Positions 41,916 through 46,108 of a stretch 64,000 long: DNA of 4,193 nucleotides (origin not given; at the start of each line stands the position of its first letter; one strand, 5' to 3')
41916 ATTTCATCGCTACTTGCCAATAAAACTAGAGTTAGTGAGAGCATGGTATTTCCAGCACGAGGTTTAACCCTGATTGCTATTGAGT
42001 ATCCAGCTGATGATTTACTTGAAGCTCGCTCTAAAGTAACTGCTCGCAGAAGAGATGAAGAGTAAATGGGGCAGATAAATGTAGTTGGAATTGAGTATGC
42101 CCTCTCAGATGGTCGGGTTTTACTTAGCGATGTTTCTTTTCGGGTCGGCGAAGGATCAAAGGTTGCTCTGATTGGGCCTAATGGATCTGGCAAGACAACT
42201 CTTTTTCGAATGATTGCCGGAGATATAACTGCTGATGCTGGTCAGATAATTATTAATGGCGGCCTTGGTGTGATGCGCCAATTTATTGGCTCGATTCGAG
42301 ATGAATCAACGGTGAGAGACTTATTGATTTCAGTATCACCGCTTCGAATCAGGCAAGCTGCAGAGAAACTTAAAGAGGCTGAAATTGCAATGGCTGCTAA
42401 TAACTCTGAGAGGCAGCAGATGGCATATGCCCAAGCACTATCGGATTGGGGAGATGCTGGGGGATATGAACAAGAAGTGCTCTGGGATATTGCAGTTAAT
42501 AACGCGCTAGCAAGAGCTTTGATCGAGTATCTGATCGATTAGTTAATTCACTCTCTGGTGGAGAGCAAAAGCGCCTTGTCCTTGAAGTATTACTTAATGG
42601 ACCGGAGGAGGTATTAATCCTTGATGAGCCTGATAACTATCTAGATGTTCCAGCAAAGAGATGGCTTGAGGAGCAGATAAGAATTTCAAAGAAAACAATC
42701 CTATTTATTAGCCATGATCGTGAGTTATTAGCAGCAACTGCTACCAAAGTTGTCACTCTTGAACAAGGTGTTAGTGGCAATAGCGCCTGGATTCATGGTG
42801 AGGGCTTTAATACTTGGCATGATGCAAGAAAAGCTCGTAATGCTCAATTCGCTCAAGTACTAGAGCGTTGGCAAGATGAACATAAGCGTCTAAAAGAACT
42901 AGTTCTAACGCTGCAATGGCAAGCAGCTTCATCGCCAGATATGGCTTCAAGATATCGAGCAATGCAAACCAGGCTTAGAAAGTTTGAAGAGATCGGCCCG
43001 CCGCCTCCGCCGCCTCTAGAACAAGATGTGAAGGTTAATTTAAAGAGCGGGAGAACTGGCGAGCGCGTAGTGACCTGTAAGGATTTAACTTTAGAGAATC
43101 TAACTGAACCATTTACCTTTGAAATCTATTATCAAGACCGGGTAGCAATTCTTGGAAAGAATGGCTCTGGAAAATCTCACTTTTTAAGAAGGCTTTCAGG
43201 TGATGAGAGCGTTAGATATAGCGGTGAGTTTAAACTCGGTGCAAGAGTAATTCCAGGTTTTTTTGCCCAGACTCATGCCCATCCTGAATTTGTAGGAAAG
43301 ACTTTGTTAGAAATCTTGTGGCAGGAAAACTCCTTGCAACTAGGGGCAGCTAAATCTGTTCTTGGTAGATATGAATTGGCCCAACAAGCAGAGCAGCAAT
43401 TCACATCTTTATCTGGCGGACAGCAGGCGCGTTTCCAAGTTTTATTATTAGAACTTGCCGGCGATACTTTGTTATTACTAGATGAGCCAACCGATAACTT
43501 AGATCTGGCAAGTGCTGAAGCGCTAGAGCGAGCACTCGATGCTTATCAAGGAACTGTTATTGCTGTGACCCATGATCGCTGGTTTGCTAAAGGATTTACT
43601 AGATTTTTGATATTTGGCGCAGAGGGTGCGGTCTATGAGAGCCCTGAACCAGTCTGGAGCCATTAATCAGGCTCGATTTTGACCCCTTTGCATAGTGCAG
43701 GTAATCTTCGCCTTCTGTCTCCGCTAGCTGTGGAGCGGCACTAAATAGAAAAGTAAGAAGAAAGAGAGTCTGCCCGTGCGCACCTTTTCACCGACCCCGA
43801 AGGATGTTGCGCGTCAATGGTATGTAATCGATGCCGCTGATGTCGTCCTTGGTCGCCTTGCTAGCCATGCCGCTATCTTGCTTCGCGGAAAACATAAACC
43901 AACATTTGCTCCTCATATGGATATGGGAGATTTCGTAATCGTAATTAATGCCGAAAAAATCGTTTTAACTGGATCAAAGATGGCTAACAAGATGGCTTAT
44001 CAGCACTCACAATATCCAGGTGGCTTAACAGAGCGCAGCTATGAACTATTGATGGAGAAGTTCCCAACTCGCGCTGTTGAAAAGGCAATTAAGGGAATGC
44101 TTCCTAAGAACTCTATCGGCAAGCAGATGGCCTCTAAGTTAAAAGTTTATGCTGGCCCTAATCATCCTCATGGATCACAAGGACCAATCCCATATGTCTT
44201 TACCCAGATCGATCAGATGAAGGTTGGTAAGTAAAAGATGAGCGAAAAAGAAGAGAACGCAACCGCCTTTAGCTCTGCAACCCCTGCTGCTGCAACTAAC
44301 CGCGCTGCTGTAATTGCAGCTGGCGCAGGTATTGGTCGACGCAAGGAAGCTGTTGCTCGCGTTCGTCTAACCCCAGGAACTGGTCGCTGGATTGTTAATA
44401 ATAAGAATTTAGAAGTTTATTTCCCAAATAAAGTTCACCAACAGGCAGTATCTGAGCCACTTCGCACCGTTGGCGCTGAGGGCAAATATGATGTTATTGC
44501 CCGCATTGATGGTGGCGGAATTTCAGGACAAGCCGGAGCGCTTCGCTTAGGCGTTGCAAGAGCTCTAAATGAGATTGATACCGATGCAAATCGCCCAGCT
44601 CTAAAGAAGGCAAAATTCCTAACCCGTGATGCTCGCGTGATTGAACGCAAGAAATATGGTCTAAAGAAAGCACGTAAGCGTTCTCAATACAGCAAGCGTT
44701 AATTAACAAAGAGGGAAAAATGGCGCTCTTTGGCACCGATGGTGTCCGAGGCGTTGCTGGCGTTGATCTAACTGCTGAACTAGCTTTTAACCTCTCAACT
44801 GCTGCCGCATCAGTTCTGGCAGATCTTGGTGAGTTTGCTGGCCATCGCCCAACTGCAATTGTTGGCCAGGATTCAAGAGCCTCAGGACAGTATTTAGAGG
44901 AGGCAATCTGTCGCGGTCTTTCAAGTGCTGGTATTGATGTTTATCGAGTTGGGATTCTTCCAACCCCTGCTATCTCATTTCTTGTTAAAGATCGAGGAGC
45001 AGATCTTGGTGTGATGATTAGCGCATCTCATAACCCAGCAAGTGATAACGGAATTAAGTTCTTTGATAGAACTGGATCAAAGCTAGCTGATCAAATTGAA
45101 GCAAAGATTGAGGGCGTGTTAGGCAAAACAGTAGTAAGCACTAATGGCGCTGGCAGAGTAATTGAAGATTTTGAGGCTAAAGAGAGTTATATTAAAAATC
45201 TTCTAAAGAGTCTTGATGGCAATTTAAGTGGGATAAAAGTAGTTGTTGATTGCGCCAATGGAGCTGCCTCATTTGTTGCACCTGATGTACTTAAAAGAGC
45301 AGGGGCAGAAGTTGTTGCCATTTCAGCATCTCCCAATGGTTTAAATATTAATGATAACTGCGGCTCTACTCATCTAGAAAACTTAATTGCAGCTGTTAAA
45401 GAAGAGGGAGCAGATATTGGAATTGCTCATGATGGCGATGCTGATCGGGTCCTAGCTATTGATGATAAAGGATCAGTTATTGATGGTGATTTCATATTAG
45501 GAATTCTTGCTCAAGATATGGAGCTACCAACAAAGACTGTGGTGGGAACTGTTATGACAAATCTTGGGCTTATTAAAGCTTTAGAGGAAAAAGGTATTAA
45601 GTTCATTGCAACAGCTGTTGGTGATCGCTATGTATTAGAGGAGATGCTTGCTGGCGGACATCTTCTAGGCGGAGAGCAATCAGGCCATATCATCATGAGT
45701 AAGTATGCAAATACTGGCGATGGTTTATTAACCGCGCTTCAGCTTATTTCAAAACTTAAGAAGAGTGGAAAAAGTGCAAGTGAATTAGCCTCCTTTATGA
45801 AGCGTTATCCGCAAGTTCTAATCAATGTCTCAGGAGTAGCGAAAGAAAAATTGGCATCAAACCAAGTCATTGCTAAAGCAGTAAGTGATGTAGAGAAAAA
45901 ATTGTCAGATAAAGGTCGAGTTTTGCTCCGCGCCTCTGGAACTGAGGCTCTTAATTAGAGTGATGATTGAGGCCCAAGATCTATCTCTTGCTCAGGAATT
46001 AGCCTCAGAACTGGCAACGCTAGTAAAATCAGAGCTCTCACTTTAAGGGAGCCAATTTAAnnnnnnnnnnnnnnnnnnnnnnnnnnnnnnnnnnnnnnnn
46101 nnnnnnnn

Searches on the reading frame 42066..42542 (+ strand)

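Call 60: search_protein_families(library=pfam, proteins=[window:42066-42542:+], max_evalue=0.00001)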
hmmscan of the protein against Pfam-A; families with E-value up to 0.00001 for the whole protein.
window:42066-42542:+ (158 aa): 1 family
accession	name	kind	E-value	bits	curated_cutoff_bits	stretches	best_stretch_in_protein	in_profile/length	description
PF00005.33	ABC_tran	-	6.8e-14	53.1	25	1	20-90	1-80/137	ABC transporter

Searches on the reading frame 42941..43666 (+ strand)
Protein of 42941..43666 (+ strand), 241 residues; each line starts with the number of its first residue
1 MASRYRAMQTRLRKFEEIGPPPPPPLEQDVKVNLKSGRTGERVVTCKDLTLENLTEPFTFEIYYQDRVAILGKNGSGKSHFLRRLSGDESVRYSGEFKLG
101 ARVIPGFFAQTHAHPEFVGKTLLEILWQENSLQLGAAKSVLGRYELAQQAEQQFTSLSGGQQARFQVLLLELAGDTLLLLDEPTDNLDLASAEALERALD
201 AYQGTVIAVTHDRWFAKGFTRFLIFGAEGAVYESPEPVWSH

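Call 60: search_protein_families(library=pfam, proteins=[window:42941-43666:+], max_evalue=0.00001)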
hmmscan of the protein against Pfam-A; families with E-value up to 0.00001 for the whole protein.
window:42941-43666:+ (241 aa): 2 families
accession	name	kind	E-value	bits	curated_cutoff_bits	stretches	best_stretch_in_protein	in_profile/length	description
PF00005.33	ABC_tran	-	8e-14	52.8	25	1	58-184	4-136/137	ABC transporter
PF13304.12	AAA_21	-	1.4e-07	32.3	27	0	149-212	230-299/304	AAA domain, putative AbiEii toxin, Type IV TA system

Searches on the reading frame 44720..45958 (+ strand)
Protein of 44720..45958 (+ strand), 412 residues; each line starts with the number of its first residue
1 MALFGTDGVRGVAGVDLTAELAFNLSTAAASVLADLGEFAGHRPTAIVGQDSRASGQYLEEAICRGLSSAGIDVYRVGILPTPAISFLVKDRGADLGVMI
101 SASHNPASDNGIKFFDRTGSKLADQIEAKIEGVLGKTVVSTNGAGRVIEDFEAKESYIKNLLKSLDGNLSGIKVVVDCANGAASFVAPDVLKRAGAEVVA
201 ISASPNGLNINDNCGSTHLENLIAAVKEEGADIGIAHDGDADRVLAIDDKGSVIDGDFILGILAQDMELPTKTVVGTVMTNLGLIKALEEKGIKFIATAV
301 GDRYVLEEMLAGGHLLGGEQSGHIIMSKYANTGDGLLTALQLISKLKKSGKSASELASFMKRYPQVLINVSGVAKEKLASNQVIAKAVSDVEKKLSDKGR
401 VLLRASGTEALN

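Call 61: search_protein_families(library=pfam, proteins=[window:44720-45958:+], max_evalue=0.00001)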
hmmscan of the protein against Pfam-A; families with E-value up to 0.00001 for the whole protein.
window:44720-45958:+ (412 aa): 4 families
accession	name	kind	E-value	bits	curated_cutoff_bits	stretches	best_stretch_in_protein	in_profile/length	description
PF02878.22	PGM_PMM_I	-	2.7e-40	137.7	22.5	1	3-133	3-130/138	Phosphoglucomutase/phosphomannomutase, alpha/beta/alpha domain I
PF02880.22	PGM_PMM_III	-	1.8e-34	118.7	20.7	1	255-363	1-115/115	Phosphoglucomutase/phosphomannomutase, alpha/beta/alpha domain III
PF02879.22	PGM_PMM_II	-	6.2e-20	72.1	29.3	1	156-251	2-103/103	Phosphoglucomutase/phosphomannomutase, alpha/beta/alpha domain II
PF00408.26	PGM_PMM_IV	-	3.4e-08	33.9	23.1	1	367-410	1-44/68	Phosphoglucomutase/phosphomannomutase, C-terminal domain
